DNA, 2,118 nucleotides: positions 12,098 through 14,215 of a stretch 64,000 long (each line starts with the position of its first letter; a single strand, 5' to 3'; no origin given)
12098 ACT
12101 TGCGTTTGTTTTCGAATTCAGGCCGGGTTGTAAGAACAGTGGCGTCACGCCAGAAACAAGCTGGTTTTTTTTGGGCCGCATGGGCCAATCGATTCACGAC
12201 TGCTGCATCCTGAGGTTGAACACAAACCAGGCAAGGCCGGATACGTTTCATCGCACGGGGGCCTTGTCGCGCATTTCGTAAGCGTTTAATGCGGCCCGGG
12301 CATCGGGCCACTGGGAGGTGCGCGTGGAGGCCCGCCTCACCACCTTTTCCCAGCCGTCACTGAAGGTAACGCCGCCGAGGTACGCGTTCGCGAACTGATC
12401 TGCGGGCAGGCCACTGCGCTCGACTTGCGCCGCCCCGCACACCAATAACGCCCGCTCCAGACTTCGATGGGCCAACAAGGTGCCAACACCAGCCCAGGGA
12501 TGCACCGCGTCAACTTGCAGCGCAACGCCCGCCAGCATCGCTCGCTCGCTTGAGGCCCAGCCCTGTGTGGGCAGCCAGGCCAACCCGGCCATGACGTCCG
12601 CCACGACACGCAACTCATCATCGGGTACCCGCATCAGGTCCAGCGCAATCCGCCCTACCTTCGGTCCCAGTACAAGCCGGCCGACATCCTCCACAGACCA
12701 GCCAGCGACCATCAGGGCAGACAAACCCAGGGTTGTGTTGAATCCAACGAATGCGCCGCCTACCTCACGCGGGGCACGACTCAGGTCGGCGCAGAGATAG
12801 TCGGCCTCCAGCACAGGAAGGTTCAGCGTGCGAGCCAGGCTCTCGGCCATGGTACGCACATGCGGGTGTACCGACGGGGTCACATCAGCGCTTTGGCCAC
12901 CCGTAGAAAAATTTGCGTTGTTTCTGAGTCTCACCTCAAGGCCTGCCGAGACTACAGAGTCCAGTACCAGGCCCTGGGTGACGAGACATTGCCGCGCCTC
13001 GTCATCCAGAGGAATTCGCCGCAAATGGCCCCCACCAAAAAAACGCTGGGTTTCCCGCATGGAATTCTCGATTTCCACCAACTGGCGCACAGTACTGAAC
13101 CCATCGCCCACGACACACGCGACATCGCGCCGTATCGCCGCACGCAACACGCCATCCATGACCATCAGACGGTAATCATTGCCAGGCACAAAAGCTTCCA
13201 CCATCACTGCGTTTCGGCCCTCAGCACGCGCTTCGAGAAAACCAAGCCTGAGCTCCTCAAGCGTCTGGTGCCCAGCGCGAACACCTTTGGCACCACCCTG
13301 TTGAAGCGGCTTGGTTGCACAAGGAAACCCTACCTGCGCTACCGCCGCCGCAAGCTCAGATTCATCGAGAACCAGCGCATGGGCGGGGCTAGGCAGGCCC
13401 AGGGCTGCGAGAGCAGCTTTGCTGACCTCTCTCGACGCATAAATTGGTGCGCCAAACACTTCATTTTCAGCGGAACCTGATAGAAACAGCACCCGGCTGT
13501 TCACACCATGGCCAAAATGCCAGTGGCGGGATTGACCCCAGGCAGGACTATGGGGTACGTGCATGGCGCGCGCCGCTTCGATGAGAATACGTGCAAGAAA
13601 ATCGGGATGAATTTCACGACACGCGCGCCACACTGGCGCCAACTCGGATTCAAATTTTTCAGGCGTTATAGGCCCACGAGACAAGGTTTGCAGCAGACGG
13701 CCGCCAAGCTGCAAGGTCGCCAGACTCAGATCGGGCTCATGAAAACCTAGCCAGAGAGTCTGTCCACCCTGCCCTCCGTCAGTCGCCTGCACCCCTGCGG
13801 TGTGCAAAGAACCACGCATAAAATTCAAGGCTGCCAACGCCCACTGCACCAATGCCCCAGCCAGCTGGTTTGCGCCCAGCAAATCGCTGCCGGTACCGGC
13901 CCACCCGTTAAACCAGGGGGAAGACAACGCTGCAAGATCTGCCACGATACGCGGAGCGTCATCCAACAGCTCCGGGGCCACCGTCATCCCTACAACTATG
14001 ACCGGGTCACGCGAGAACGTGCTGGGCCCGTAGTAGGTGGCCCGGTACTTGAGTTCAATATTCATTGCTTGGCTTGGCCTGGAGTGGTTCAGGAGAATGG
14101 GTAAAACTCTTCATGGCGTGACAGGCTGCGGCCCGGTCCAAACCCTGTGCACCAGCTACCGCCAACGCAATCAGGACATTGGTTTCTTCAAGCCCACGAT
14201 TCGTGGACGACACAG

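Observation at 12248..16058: Translationally coupled pair of divergent cyanophycin-synthetase-like proteins with complementary degenerate active sites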

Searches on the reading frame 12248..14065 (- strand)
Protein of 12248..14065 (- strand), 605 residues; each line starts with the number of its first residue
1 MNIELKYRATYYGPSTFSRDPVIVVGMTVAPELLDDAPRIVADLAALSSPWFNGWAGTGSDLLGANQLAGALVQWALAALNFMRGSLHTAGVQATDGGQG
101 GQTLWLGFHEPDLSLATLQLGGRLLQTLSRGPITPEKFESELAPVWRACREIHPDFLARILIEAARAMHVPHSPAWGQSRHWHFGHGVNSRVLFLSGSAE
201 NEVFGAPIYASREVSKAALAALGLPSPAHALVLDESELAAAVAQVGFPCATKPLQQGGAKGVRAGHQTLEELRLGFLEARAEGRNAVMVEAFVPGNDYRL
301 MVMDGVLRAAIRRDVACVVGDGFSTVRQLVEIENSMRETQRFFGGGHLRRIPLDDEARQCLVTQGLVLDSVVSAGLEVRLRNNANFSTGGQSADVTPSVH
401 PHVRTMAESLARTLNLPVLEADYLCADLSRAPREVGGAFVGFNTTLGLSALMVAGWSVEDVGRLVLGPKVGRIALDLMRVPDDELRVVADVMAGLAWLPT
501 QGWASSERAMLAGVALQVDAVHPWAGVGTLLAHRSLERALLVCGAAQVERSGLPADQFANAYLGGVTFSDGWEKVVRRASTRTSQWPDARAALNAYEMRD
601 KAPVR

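Call 3: search_protein_families(library=pfam, proteins=[window:12248-14065:-], max_evalue=1)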
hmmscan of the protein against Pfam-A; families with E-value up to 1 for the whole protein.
window:12248-14065:- (605 aa): 4 families
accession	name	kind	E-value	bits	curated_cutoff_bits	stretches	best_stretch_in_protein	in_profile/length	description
PF07478.18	Dala_Dala_lig_C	-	0.0016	18.4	24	1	237-304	27-92/204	D-ala D-ala ligase C-terminus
PF02222.28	ATP-grasp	-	0.0018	18.4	27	1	218-294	2-77/179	ATP-grasp domain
PF02786.22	CPSase_L_D2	-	0.0089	16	19.8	1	215-294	5-90/211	Carbamoyl-phosphate synthase L chain, ATP binding domain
PF13549.11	ATP-grasp_5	-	0.071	12.9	27.6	1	215-253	15-53/221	ATP-grasp domain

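Call 4: search_protein_families(library=ncbifam, proteins=[window:12248-14065:-], max_evalue=1)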
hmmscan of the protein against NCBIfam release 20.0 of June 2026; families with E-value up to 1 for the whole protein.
window:12248-14065:- (605 aa): 17 families
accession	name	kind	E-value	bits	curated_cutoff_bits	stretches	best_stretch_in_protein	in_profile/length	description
NF010623.0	PRK14016.1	subfamily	2.7e-57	194.6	877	1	159-448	163-449/871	cyanophycin synthetase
TIGR02068.2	cya_phycin_syn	equivalog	2.5e-51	174.7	850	1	114-448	119-448/862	cyanophycin synthetase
TIGR03103.1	trio_acet_GNAT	equivalog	5.4e-35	120.9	569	1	212-430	298-510/547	N-acetylglutaminylglutamine synthetase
NF002688.0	PRK02471.1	equivalog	3.6e-28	98.4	425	1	284-429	564-708/756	bifunctional glutamate--cysteine ligase GshA/glutathione synthetase GshB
TIGR01435.1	glu_cys_lig_rel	equivalog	1.6e-16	59.7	656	1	278-407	535-658/719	bifunctional glutamate--cysteine ligase/glutathione synthetase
NF002378.0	PRK01372.1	subfamily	2e-07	30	243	1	211-310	100-196/305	D-alanine--D-alanine ligase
NF006766.0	PRK09288.1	equivalog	1e-05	24.5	339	1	214-294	117-199/396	formate-dependent phosphoribosylglycinamide formyltransferase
TIGR01205.1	D_ala_D_alaTIGR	subfamily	1.8e-05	23.9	245.65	1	203-304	98-202/318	D-alanine--D-alanine ligase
NF002563.0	PRK02186.1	subfamily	0.0005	18.4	625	1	217-302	113-197/890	argininosuccinate lyase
TIGR01142.1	purT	equivalog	0.00054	19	502.15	1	214-294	104-186/380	phosphoribosylglycinamide formyltransferase 2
TIGR02144.1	LysX_arch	equivalog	0.0032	16.6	275.6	1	214-258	90-134/281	lysine biosynthesis protein LysX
TIGR00768.1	rimK_fam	subfamily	0.0066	15.8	143.4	1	214-313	90-193/276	RimK family alpha-L-glutamate ligase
NF006367.0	PRK08591.1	subfamily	0.023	13.4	597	1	204-287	113-192/451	acetyl-CoA carboxylase biotin carboxylase subunit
NF004679.0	PRK06019.1-5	equivalog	0.038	12.8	326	1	211-294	99-181/376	5-(carboxyamino)imidazole ribonucleotide synthase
NF009404.0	PRK12767.1-3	equivalog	0.085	11.7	316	1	216-304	116-214/344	carbamoyl phosphate synthase-like protein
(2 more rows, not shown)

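Call 6: search_solved_structures(query=window:12248-14065:-, max_evalue=1, show_alignments=2)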
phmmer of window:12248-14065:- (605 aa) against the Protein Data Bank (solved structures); distinct sequences matched with E-value up to 1: 28.
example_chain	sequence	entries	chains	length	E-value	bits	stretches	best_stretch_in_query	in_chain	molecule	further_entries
7lgn_A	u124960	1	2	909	2.6e-40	141.6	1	9-450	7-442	Cyanophycin synthase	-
7lgm_A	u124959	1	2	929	4.2e-37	131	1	204-450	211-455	Cyanophycin synthase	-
7wac_A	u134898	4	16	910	2.3e-31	112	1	161-449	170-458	Cyanophycin synthase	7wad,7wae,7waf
8fxh_A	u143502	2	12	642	2e-29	105.6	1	160-448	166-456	RimK domain-containing protein ATP-grasp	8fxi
7txv_A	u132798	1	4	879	2.8e-28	101.8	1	182-448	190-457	Cyanophycin synthase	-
7lg5_A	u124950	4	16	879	2.8e-28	101.8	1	182-448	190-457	Cyanophycin synthase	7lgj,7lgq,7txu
7ta5_A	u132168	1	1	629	6.7e-28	100.6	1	212-449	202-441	Glutathione synthase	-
3ln6_A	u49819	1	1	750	2.6e-18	68.9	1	210-429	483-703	Glutathione biosynthesis bifunctional protein gshAB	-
3ln7_A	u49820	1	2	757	2.2e-15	59.2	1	263-430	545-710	Glutathione biosynthesis bifunctional protein gshAB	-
8evy_B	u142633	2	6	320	9.5e-07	30.7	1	215-313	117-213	D-alanine--D-alanine ligase B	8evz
5d8d_A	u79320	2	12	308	0.00085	21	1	211-312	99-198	D-alanine--D-alanine ligase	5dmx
1kj8_A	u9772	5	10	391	0.0066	18.1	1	214-294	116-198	phosphoribosylglycinamide formyltransferase 2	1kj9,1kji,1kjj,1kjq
1eyz_A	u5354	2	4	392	0.0066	18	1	214-294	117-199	PHOSPHORIBOSYLGLYCINAMIDE FORMYLTRANSFERASE 2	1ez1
4zqi_A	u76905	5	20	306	0.012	17.2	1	216-312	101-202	D-alanine--D-alanine ligase | D-alanine-D-alanine ligase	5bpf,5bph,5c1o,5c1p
3v4z_A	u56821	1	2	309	0.012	17.2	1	216-312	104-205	D-alanine--D-alanine ligase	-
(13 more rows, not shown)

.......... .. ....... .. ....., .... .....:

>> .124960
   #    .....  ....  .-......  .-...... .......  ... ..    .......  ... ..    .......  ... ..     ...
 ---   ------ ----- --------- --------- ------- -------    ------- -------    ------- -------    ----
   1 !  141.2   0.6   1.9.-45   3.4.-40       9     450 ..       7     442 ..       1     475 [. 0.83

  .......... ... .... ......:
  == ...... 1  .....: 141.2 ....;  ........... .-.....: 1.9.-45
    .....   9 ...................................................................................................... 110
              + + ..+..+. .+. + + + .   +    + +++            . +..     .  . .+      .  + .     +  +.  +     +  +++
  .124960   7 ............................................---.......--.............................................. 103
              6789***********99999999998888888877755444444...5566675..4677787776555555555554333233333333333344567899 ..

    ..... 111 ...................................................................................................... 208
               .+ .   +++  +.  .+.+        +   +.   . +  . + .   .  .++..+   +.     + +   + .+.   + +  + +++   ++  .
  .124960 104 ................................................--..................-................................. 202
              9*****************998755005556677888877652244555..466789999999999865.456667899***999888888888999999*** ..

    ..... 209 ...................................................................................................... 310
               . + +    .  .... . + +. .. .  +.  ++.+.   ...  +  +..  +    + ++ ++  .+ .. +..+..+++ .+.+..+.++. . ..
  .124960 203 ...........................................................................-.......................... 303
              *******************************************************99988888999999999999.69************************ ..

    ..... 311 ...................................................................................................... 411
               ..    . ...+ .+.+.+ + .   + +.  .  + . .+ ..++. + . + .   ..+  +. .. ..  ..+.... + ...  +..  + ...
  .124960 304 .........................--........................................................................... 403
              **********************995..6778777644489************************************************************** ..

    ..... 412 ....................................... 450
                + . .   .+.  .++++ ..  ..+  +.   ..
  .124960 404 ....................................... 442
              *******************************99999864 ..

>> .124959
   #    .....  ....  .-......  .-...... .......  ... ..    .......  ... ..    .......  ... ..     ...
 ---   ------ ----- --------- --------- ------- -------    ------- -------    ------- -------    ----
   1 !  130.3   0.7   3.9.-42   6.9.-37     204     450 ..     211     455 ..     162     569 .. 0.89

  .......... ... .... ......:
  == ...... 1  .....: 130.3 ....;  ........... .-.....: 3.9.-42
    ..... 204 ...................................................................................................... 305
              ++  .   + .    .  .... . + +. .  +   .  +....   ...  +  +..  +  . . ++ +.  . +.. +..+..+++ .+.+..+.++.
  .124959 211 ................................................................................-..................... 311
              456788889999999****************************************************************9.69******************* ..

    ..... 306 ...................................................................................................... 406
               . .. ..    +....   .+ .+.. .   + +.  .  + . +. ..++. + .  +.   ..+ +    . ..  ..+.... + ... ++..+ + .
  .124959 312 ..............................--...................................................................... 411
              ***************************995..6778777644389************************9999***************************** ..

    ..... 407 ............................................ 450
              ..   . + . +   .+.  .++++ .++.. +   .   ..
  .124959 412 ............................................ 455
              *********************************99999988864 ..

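Call 9: find_homologous_proteins(query=window:12248-14065:-)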
Query window:12248-14065:- (605 aa): 30 proteins with E <= 0.001 among 8000 candidates.
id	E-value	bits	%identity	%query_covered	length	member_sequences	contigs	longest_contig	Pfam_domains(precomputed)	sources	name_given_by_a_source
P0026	0.0e+0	1139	99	85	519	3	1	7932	-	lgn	-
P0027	4.1e-225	767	59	99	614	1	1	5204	PF02222.28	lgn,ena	-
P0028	2.0e-221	755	60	98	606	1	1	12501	-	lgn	-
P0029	3.8e-220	750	59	99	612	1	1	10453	-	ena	-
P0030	3.1e-217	741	60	99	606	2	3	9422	PF02222.28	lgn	-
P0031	3.8e-216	737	60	98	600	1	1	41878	PF02222.28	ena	-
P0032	4.9e-216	737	60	98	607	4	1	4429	PF02222.28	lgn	-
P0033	1.9e-212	725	58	98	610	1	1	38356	PF02222.28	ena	-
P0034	4.1e-197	674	55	99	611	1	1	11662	PF02222.28,PF07478.19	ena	-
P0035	1.3e-140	488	62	63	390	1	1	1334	PF02222.28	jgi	jgi:cyanophycin synthetase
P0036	2.5e-135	470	43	96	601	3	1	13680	PF02222.28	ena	-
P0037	2.5e-124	434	41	97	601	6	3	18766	PF13549.12,PF02222.28,PF08443.17,PF01071.25,PF07478.19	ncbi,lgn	-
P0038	1.1e-106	376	38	97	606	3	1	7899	PF02955.22,PF02222.28,PF08443.17,PF07478.19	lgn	-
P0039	3.2e-42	163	31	72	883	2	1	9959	PF14397.12,PF18921.6,PF13549.12,PF02875.27,PF02786.23,PF08245.19,PF02222.28,PF08443.17,PF01071.25,PF07478.19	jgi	jgi:cyanophycin synthetase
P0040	6.1e-40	155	38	48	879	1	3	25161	PF14397.12,PF18921.6,PF02875.27,PF02786.23,PF08245.19,PF02222.28,PF08443.17,PF02655.20,PF01071.25,PF07478.19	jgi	jgi:cyanophycin synthetase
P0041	2.3e-37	147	35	48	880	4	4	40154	PF02955.22,PF18921.6,PF13549.12,PF02875.27,PF02786.23,PF08245.19,PF02222.28,PF08443.17,PF07478.19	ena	-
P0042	2.4e-37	147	38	52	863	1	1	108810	PF14397.12,PF18921.6,PF13549.12,PF02875.27,PF02786.23,PF08245.19,PF02222.28,PF08443.17,PF02655.20,PF01071.25,PF07478.19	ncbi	-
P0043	2.4e-36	143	29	81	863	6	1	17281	PF14397.12,PF18921.6,PF02875.27,PF02786.23,PF08245.19,PF02222.28,PF08443.17,PF02655.20,PF01071.25,PF07478.19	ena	-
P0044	1.1e-34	138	35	54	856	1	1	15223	PF14397.12,PF18921.6,PF13549.12,PF02875.27,PF02786.23,PF08245.19,PF02222.28,PF08443.17,PF01071.25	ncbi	ncbi:MAG: cyanophycin synthetase [Variovorax sp.]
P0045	1.5e-34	138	31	64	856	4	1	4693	PF08442.16,PF18921.6,PF13549.12,PF02875.27,PF02786.23,PF08245.19,PF08443.17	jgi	jgi:cyanophycin synthetase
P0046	3.1e-32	130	32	50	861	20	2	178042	PF14397.12,PF18921.6,PF13549.12,PF02875.27,PF02786.23,PF08245.19,PF02222.28,PF08443.17,PF02655.20,PF01071.25,PF07478.19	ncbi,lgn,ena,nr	ncbi:MAG: cyanophycin synthetase [Gammaproteobacteria bacterium]|nr:cyanophycin synthetase [Gammapro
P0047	3.3e-32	130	37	48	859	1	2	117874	PF18921.6,PF02875.27,PF02786.23,PF08245.19,PF02222.28,PF08443.17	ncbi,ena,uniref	ncbi:MAG: cyanophycin synthetase [Piscinibacter sp.]|uniref:cyanophycin synthetase n=1 Tax=Pisciniba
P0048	7.2e-32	129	37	44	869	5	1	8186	PF18921.6,PF02875.27,PF02786.23,PF08245.19,PF08443.17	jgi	jgi:cyanophycin synthetase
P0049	4.3e-30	123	31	58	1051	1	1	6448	PF18921.6,PF13549.12,PF02875.27,PF02786.23,PF08245.19,PF02222.28,PF08443.17,PF00856.34,PF07478.19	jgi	jgi:cyanophycin synthetase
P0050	4.7e-30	123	31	58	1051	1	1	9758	PF18921.6,PF13549.12,PF02875.27,PF02786.23,PF08245.19,PF02222.28,PF08443.17,PF00856.34,PF07478.19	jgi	jgi:cyanophycin synthetase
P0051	5.1e-30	123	31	58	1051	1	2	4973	PF18921.6,PF13549.12,PF02875.27,PF02786.23,PF08245.19,PF02222.28,PF08443.17,PF00856.34,PF07478.19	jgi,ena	jgi:cyanophycin synthetase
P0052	7.2e-30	122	34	44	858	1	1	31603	PF18921.6,PF02875.27,PF02786.23,PF08245.19,PF08443.17,PF07478.19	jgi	jgi:cyanophycin synthetase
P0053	8.6e-29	118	30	60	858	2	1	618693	PF18921.6,PF13549.12,PF02875.27,PF02786.23,PF08245.19,PF08443.17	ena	-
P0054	9.1e-29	118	34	44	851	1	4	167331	PF18921.6,PF13549.12,PF02875.27,PF02786.23,PF08245.19,PF08443.17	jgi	jgi:cyanophycin synthetase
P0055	2.4e-28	117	34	44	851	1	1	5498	PF18921.6,PF13549.12,PF02875.27,PF02786.23,PF08245.19,PF08443.17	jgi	jgi:cyanophycin synthetase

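Call 11: find_encoding_contigs(protein=P0031, flank=10000, max_places=3)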
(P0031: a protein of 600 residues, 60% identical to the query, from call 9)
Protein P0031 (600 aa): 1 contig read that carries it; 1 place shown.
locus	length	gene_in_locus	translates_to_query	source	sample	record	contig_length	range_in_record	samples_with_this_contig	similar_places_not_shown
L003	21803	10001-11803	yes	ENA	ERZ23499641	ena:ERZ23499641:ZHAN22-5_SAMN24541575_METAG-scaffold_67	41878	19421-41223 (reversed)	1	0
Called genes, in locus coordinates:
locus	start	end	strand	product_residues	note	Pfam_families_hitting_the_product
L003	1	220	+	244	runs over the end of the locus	-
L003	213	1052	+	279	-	PF09037:Sulphotransf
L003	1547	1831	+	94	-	PF01541:GIY-YIG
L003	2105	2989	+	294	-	PF01507:PAPS_reduct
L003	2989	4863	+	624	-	PF00009:GTP_EFTU, PF01926:MMR_HSR1 (faint), PF03144:GTP_EFTU_D2 (weak), PF22594:GTP-eEF1A_C, PF01583:APS_kinase, PF13671:AAA_33 (weak)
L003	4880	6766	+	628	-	PF02786:CPSase_L_D2 (weak), PF07478:Dala_Dala_lig_C (weak), PF08443:RimK (faint), PF13549:ATP-grasp_5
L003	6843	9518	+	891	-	PF08443:RimK (faint), PF07478:Dala_Dala_lig_C (weak), PF08245:Mur_ligase_M, PF02875:Mur_ligase_C (weak)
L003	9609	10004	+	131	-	PF04339:FemAB_like (faint)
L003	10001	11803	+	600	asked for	PF02222:ATP-grasp (weak)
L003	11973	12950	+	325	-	PF00478:IMPDH, PF01070:FMN_dh (faint)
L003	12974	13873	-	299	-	PF20434:BD-FAE, PF07859:Abhydrolase_3, PF12697:Abhydrolase_6, PF00135:COesterase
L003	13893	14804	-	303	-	PF00392:GntR, PF07729:FCD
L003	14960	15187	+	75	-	PF03401:TctC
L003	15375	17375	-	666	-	PF00270:DEAD, PF00271:Helicase_C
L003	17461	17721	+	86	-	-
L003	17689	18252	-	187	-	PF00929:RNase_T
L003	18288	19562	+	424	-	PF16491:Peptidase_M48_N, PF01435:Peptidase_M48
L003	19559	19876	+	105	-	PF01329:Pterin_4a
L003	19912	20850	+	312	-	PF03193:RsgA_GTPase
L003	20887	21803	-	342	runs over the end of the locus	PF03186:CobD_Cbib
